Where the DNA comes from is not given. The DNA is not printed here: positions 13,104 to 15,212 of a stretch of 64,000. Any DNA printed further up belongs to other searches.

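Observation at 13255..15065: Tandem universal-stress-protein domain fused to GpgS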

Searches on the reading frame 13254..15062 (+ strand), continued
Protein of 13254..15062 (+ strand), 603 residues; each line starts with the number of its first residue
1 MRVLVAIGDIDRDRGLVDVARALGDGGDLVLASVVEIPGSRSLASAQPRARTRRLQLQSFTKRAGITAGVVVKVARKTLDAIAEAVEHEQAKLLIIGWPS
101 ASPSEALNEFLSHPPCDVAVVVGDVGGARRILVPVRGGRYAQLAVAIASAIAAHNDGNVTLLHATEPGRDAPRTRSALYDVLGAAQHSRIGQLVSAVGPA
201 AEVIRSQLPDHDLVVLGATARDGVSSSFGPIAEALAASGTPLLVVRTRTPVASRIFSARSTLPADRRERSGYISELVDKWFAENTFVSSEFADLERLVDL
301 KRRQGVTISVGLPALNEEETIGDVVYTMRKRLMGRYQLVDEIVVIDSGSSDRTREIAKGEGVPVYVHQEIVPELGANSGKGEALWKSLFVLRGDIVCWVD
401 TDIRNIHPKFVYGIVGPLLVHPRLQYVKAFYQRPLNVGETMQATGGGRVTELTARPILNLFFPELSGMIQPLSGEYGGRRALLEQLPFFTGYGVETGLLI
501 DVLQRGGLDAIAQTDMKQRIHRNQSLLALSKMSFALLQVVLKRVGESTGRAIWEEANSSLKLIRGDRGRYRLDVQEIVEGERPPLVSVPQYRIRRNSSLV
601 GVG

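Call 33: predict_structure(alignment_id=A1)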
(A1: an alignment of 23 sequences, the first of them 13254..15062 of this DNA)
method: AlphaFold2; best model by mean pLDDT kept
length: 603 residues; sequences in the alignment: 23
mean_pLDDT: 57.6   pTM: 0.46
mean pLDDT of the five models: 57.6, 57.1, 56.4, 56.3, 54.2
residues with pLDDT >= 90: 86; 70-90: 130; 50-70: 104; < 50: 283
segments of 3 or more residues with pLDDT < 50: 170-175, 251-262, 266-294, 304-306, 314-316, 371-537, 539-541, 543-545, 549-553, 555-592, 598-603
pLDDT, mean of each block of 10 residues (from residue 1): 90 88 79 91 88 94 89 92 91 86 74 87 88 78 86 91 68 52 61 78 86 85 67 81 81 38 48 43 31 44 51 52 60 55 62 71 66 42 35 37 30 27 25 27 26 34 34 31 29 29 39 31 38 48 48 42 31 28 32 47 37
secondary structure, 60 per line:
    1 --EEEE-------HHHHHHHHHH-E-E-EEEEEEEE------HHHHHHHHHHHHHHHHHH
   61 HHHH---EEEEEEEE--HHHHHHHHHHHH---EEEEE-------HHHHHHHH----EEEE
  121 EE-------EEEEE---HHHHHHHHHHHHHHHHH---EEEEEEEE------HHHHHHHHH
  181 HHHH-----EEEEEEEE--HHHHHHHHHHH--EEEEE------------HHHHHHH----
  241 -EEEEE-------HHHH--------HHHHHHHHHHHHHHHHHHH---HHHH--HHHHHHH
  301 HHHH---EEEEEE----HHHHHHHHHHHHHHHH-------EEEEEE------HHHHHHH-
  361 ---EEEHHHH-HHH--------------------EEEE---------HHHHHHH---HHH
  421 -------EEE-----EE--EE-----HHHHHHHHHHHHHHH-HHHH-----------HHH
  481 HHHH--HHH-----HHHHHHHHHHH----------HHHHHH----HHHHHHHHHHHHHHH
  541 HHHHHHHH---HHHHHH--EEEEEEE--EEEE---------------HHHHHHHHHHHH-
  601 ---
elements in order: E3-6 H14-23 E29-36 H43-64 E68-75 H78-89 E93-97 H105-112 E117-122 E130-134 H138-154 E158-165 H172-184 E190-197 H200-210 E213-217 H230-236 E242-246 H254-257 H266-284 H288-291 H294-304 E308-313 H318-333 E341-346 H353-359 E364-366 H367-370 E395-398 H408-414 E428-430 H447-461 H463-466 H478-484 H495-505 H516-521 H526-548 H552-557 E560-566 E569-572 H588-599

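Call 37: fold_search(model_id=the predicted structure, library=pdb)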
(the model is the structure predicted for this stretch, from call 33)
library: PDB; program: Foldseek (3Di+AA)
matches with E <= 10: 1399; with E <= 0.001: 86
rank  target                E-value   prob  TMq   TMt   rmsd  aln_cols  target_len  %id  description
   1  3o3p_B                2.5e-11  1.00  0.19  0.33  18.8       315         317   36  Crystal structure of R. xylanophilus MpgS in complex with GDP-Mannose (released 2010-11-03)
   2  7pho_B                3.0e-11  1.00  0.18  0.32  22.2       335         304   38  Crystal structure of Mycobacterium hassiacum glucosyl-3-phosphoglycerate synthase at pH 7.1 in complex with 4-hydroxyb (released 2023-03-01)
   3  3cis_B                6.5e-11  1.00  0.31  0.57   5.7       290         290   20  The Crystal Structure of Rv2623 from Mycobacterium tuberculosis (released 2009-03-17)
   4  3kia_C                7.3e-11  1.00  0.19  0.34  18.7       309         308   36  Crystal structure of mannosyl-3-phosphoglycerate synthase from Rubrobacter xylanophilus (released 2010-11-03)
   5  3f1y_A                1.3e-10  1.00  0.19  0.32  18.7       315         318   36  Mannosyl-3-phosphoglycerate synthase from Rubrobacter xylanophilus (released 2009-11-03)
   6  3cis_H                1.7e-10  1.00  0.32  0.60   5.4       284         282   21  The Crystal Structure of Rv2623 from Mycobacterium tuberculosis (released 2009-03-17)
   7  3f1y_C                1.8e-10  1.00  0.19  0.33  19.4       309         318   37  Mannosyl-3-phosphoglycerate synthase from Rubrobacter xylanophilus (released 2009-11-03)
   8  3kia_A                2.2e-10  1.00  0.19  0.33  18.4       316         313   35  Crystal structure of mannosyl-3-phosphoglycerate synthase from Rubrobacter xylanophilus (released 2010-11-03)
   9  3cis_F                5.0e-10  1.00  0.30  0.57   6.1       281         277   22  The Crystal Structure of Rv2623 from Mycobacterium tuberculosis (released 2009-03-17)
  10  4r2j                  6.0e-10  1.00  0.31  0.59   5.1       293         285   18  Crystal structure of YdaA (Universal Stress Protein E) from Salmonella typhimurium (released 2015-02-04)
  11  7qoq_B                6.4e-10  1.00  0.18  0.33  21.9       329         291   38  Crystal structure of Mycobacterium hassiacum glucosyl-3-phosphoglycerate synthase at pH 8.5 in complex with UMP and Ma (released 2023-01-18)
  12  5jt0                  7.2e-10  1.00  0.18  0.34  16.3       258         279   46  Crystal structure of glucosyl-3-phosphoglycerate synthase from Mycobacterium tuberculosis in complex with Mn2+, uridine- (released 2017-05-24)
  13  7pvl_B                7.2e-10  1.00  0.18  0.32  18.1       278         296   44  Crystal structure of Mycobacterium hassiacum glucosyl-3-phosphoglycerate synthase at pH 8.5 - apo form (released 2023-04-19)
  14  3cis_A                9.2e-10  1.00  0.31  0.58   5.6       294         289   20  The Crystal Structure of Rv2623 from Mycobacterium tuberculosis (released 2009-03-17)
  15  4y6u                  9.7e-10  1.00  0.18  0.34  16.3       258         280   46  Mycobacterial protein (released 2015-07-15)
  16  3cis_G                1.1e-09  1.00  0.32  0.58   5.7       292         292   20  The Crystal Structure of Rv2623 from Mycobacterium tuberculosis (released 2009-03-17)
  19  3loq_A                1.2e-09  1.00  0.32  0.63   4.6       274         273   15  The crystal structure of a universal stress protein from Archaeoglobus fulgidus DSM 4304 (released 2010-02-16)
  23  3cis_C                1.5e-09  1.00  0.31  0.56   5.8       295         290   19  The Crystal Structure of Rv2623 from Mycobacterium tuberculosis (released 2009-03-17)
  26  5cb0_B                2.1e-09  1.00  0.30  0.56   5.8       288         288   17  Crystal structure and functional implications of the tandem-type universal stress protein UspE from Escherichia coli (released 2016-02-10)
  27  3cis_E                2.1e-09  1.00  0.31  0.57   5.7       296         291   19  The Crystal Structure of Rv2623 from Mycobacterium tuberculosis (released 2009-03-17)
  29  3loq_B                2.5e-09  1.00  0.33  0.67   4.5       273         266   14  The crystal structure of a universal stress protein from Archaeoglobus fulgidus DSM 4304 (released 2010-02-16)
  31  4dec                  2.9e-09  1.00  0.18  0.34  16.5       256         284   46  Crystal structure of glucosyl-3-phosphoglycerate synthase from Mycobacterium tuberculosis in complex with Mn2+, uridine- (released 2012-06-06)
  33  7pdo                  3.6e-09  1.00  0.18  0.32  16.8       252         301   47  Crystal structure of Mycobacterium hassiacum glucosyl-3-phosphoglycerate synthase at pH 5.5 in complex with UDP (released 2023-02-15)
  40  3ab7_A                7.1e-09  1.00  0.33  0.73   4.1       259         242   21  Crystal Structure of the Hypothetical Tandem-type Universal Stress Protein TTHA0350 from Thermus thermophilus HB8 (released 2010-12-15)
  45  5cb0_A                1.7e-08  1.00  0.30  0.57   5.5       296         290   16  Crystal structure and functional implications of the tandem-type universal stress protein UspE from Escherichia coli (released 2016-02-10)
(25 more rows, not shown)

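Call 39: find_homologous_proteins(query=A3, max_evalue=1e-20)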
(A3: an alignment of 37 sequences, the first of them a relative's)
Query A3 (37 sequences) (639 aa, profile of the alignment): 7941 proteins with E <= 1e-20 among 8000 candidates; the best 120 are listed.
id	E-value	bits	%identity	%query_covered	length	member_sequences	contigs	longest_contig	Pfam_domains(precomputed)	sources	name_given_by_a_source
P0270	2.3e-264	897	53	96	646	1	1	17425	PF00535.33,PF00582.33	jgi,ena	-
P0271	4.1e-263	893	53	95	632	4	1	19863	PF00535.33,PF00582.33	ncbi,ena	-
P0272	1.6e-262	891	52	97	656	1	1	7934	PF00535.33,PF00582.33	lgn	-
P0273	1.7e-262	891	49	96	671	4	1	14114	PF00535.33,PF00582.33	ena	-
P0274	2.5e-262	890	55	96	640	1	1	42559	PF00535.33,PF00582.33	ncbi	-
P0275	1.2e-261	888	51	91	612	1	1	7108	PF00535.33,PF00582.33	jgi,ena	-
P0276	1.7e-261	887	50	96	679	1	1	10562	PF00535.33,PF00582.33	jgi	-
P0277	1.8e-261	887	51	92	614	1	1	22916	PF00535.33,PF00582.33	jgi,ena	-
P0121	2.0e-261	887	100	100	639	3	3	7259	PF00535.33,PF00582.33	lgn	-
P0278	2.2e-261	887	50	92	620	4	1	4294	PF00535.33,PF00582.33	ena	-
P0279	3.6e-261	886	50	95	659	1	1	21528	PF00535.33,PF00582.33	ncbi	-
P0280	6.0e-261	886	50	95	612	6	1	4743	PF00535.33,PF00582.33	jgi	-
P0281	8.2e-261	885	87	100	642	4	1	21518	PF00535.33,PF00582.33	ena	-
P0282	1.4e-260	884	51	92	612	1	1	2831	PF00535.33,PF00582.33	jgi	jgi:nucleotide-binding universal stress UspA family protein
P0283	2.0e-260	884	54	95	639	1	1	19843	PF00535.33,PF00582.33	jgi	-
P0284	2.2e-260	884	54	95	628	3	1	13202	PF00535.33,PF00582.33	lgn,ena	-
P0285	3.2e-260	883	50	98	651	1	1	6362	PF00535.33,PF00582.33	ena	-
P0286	5.1e-260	883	54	96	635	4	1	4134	PF00535.33,PF00582.33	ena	-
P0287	6.7e-260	882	51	95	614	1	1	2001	PF00535.33,PF00582.33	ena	-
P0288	6.8e-260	882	50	95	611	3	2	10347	PF00535.33,PF00582.33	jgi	-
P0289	6.9e-260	882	54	95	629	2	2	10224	PF00535.33,PF00582.33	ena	-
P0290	7.2e-260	882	77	96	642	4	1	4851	PF00535.33,PF00582.33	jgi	jgi:nucleotide-binding universal stress UspA family protein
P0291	7.7e-260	882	54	90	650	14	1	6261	PF00535.33,PF00582.33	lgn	-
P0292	8.2e-260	882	51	95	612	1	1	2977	PF00535.33,PF00582.33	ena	-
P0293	8.9e-260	882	51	92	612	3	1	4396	PF00535.33,PF00582.33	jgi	jgi:nucleotide-binding universal stress UspA family protein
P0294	1.2e-259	881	52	96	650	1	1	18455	PF00535.33,PF00582.33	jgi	-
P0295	1.3e-259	881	50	98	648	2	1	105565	PF00535.33,PF00582.33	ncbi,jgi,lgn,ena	-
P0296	1.4e-259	881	56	96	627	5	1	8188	PF00535.33,PF00582.33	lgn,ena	-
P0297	1.9e-259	881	50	95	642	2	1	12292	PF00535.33,PF00582.33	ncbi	-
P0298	2.0e-259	881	50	95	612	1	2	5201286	PF00535.33,PF00582.33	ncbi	-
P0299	2.4e-259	880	76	96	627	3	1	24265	PF00535.33,PF00582.33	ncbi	-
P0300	3.4e-259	880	51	95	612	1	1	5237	PF00535.33,PF00582.33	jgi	jgi:glucosyl-3-phosphoglycerate synthase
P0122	3.5e-259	880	59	96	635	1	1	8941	PF00535.33,PF00582.33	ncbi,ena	-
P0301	5.8e-259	879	51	92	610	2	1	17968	PF00535.33,PF00582.33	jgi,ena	-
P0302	7.3e-259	879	55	95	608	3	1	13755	PF00535.33,PF00582.33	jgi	-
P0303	8.9e-259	878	51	92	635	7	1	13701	PF00535.33,PF00582.33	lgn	-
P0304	1.0e-258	878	52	96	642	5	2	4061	PF00535.33,PF00582.33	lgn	-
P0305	1.2e-258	878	50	97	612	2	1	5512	PF00535.33,PF00582.33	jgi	jgi:glucosyl-3-phosphoglycerate synthase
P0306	1.2e-258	878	55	96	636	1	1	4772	PF00535.33,PF00582.33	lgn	-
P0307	1.8e-258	877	50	96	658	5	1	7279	PF00535.33,PF00582.33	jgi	jgi:nucleotide-binding universal stress UspA family protein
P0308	4.0e-258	876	53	100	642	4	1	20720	PF00535.33,PF00582.33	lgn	-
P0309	5.5e-258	876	51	98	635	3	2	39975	PF00535.33,PF00582.33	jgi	-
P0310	8.3e-258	875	51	91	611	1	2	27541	PF00535.33,PF00582.33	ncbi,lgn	-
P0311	8.8e-258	875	52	92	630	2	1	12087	PF00535.33,PF00582.33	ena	-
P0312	9.4e-258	875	51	99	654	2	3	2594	PF00535.33,PF00582.33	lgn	-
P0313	1.0e-257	875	67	96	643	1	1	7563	PF00535.33,PF00582.33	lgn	-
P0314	1.2e-257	875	55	96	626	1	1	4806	PF00535.33,PF00582.33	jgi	jgi:nucleotide-binding universal stress UspA family protein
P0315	1.5e-257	874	50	93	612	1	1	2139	PF00535.33,PF00582.33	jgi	jgi:glucosyl-3-phosphoglycerate synthase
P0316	2.2e-257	874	51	93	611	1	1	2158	PF00535.33,PF00582.33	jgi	jgi:glucosyl-3-phosphoglycerate synthase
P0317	2.3e-257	874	51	91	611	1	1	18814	PF00535.33,PF00582.33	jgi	-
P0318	2.5e-257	874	51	92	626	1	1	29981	PF00535.33,PF00582.33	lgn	-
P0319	3.7e-257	873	49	95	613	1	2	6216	PF00535.33,PF00582.33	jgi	jgi:glucosyl-3-phosphoglycerate synthase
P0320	4.0e-257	873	50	95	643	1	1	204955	PF00535.33,PF00582.33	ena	-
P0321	4.5e-257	873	50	96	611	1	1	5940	PF00535.33,PF00582.33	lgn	-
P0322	4.5e-257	873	50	96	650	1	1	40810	PF00535.33,PF00582.33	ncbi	-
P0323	4.6e-257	873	50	95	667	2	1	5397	PF00535.33,PF00582.33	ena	-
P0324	4.8e-257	873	54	96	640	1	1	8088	PF00535.33,PF00582.33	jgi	jgi:nucleotide-binding universal stress UspA family protein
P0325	6.1e-257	872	50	93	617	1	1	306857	PF00535.33,PF00582.33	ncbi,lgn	-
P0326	8.2e-257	872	51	92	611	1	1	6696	PF00535.33,PF00582.33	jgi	jgi:nucleotide-binding universal stress UspA family protein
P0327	9.5e-257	872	82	97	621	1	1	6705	PF00535.33,PF00582.33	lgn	-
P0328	9.6e-257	872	60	96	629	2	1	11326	PF00535.33,PF00582.33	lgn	-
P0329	9.6e-257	872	53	96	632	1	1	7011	PF00535.33,PF00582.33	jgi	jgi:nucleotide-binding universal stress UspA family protein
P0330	1.0e-256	872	50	93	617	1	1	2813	PF00535.33,PF00582.33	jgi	jgi:glucosyl-3-phosphoglycerate synthase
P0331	1.0e-256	872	50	92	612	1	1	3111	PF00535.33,PF00582.33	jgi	jgi:nucleotide-binding universal stress UspA family protein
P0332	1.3e-256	871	49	93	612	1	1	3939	PF00535.33,PF00582.33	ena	-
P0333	1.4e-256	871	50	93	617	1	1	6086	PF00535.33,PF00582.33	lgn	-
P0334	1.7e-256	871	51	98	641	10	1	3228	PF00535.33,PF00582.33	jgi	jgi:nucleotide-binding universal stress UspA family protein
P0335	2.0e-256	871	86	99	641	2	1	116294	PF00535.33,PF00582.33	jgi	jgi:nucleotide-binding universal stress UspA family protein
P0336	2.4e-256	870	50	95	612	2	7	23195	PF00535.33,PF00582.33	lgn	-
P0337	2.7e-256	870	50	96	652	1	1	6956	PF00535.33,PF00582.33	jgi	jgi:nucleotide-binding universal stress UspA family protein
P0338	3.9e-256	870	59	96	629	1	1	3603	PF00535.33,PF00582.33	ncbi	-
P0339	4.4e-256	870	49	93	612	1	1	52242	PF00535.33,PF00582.33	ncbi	-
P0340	5.5e-256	869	54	97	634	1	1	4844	PF00535.33,PF00582.33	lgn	-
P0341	6.3e-256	869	54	96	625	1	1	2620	PF00535.33,PF00582.33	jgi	jgi:glucosyl-3-phosphoglycerate synthase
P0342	7.2e-256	869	53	90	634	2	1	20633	PF00535.33,PF00582.33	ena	-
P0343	7.6e-256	869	49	95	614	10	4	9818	PF00535.33,PF00582.33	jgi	jgi:nucleotide-binding universal stress UspA family protein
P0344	7.7e-256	869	51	96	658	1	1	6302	PF00535.33,PF00582.33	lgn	-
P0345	8.8e-256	869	49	93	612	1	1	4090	PF00535.33,PF00582.33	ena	-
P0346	9.6e-256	868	51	97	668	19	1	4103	PF00535.33,PF00582.33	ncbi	-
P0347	1.0e-255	868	52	96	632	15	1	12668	PF00535.33,PF00582.33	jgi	jgi:nucleotide-binding universal stress UspA family protein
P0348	1.1e-255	868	51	97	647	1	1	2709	PF00535.33,PF00582.33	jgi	-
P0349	1.4e-255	868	53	96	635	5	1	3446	PF00535.33,PF00582.33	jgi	jgi:nucleotide-binding universal stress UspA family protein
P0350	1.6e-255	868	51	88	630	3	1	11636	PF00535.33,PF00582.33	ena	-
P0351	2.0e-255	867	51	98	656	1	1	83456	PF00535.33,PF00582.33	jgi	jgi:nucleotide-binding universal stress UspA family protein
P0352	2.1e-255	867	49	95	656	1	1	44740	PF00535.33,PF00582.33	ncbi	-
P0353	2.4e-255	867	49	93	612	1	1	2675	PF00535.33,PF00582.33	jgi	-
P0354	2.4e-255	867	55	96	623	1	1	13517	PF00535.33,PF00582.33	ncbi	-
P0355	2.6e-255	867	50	92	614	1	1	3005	PF00535.33,PF00582.33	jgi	jgi:nucleotide-binding universal stress UspA family protein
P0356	4.0e-255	866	51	96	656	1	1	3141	PF00535.33,PF00582.33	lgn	-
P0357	4.1e-255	866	75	96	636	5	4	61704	PF00535.33,PF00582.33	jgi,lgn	jgi:nucleotide-binding universal stress UspA family protein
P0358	4.8e-255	866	76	97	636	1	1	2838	PF00535.33,PF00582.33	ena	-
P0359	5.1e-255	866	50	93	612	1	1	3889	PF00535.33,PF00582.33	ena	-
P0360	5.5e-255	866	54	96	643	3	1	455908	PF00535.33,PF00582.33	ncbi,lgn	-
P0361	6.8e-255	866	49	95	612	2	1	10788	PF00535.33,PF00582.33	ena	-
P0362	7.5e-255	865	51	95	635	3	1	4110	PF00535.33,PF00582.33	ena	-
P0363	1.2e-254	865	51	96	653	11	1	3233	PF00535.33,PF00582.33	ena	-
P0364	1.3e-254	865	50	96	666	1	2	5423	PF00535.33,PF00582.33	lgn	-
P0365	1.4e-254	865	50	96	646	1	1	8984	PF00535.33,PF00582.33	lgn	-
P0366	1.5e-254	864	49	96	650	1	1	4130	PF00535.33,PF00582.33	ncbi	-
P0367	1.5e-254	864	55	95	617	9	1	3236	PF00535.33,PF00582.33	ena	-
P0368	1.8e-254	864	58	95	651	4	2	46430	PF00535.33,PF00582.33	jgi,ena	-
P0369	1.9e-254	864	60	96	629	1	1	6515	PF00535.33,PF00582.33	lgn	-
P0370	2.0e-254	864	56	97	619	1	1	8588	PF00535.33,PF00582.33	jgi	jgi:glucosyl-3-phosphoglycerate synthase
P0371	2.1e-254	864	54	96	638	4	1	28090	PF00535.33,PF00582.33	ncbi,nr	ncbi:MAG: glucosyl-3-phosphoglycerate synthase [Dehalococcoidales bacterium]|nr:glucosyl-3-phosphogl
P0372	2.4e-254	864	55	96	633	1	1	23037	PF00535.33,PF00582.33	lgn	-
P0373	2.6e-254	864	54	90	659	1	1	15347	PF00535.33,PF00582.33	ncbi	-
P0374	3.0e-254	863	59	95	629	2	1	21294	PF00535.33,PF00582.33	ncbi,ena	-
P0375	3.1e-254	863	49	95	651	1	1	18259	PF00535.33,PF00582.33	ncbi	-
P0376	3.2e-254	863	53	96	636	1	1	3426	PF00535.33,PF00582.33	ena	-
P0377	3.4e-254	863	49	92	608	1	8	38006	PF00535.33,PF00582.33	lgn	-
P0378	4.1e-254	863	52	96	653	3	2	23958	PF00535.33,PF00582.33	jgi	-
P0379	4.1e-254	863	50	96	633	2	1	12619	PF00535.33,PF00582.33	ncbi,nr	ncbi:MAG: glucosyl-3-phosphoglycerate synthase [Chloroflexi bacterium]|nr:glucosyl-3-phosphoglycerat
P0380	4.4e-254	863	50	92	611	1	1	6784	PF00535.33,PF00582.33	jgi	jgi:glycosyltransferase involved in cell wall biosynthesis/nucleotide-binding universal stress UspA 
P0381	5.0e-254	863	60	95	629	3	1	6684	PF00535.33,PF00582.33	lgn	-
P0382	5.8e-254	863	54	95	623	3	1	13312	PF00535.33,PF00582.33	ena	-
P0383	6.2e-254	862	49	95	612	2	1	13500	PF00535.33,PF00582.33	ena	-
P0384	6.3e-254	862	56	96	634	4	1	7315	PF00535.33,PF00582.33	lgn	-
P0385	6.5e-254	862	50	95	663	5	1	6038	PF00535.33,PF00582.33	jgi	-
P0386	6.7e-254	862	51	95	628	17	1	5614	PF00535.33,PF00582.33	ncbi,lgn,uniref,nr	ncbi:glucosyl-3-phosphoglycerate synthase [Candidatus Hakubella thermalkaliphila]|uniref:Glucosyl-3-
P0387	1.0e-253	862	50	95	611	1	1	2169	PF00535.33,PF00582.33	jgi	jgi:nucleotide-binding universal stress UspA family protein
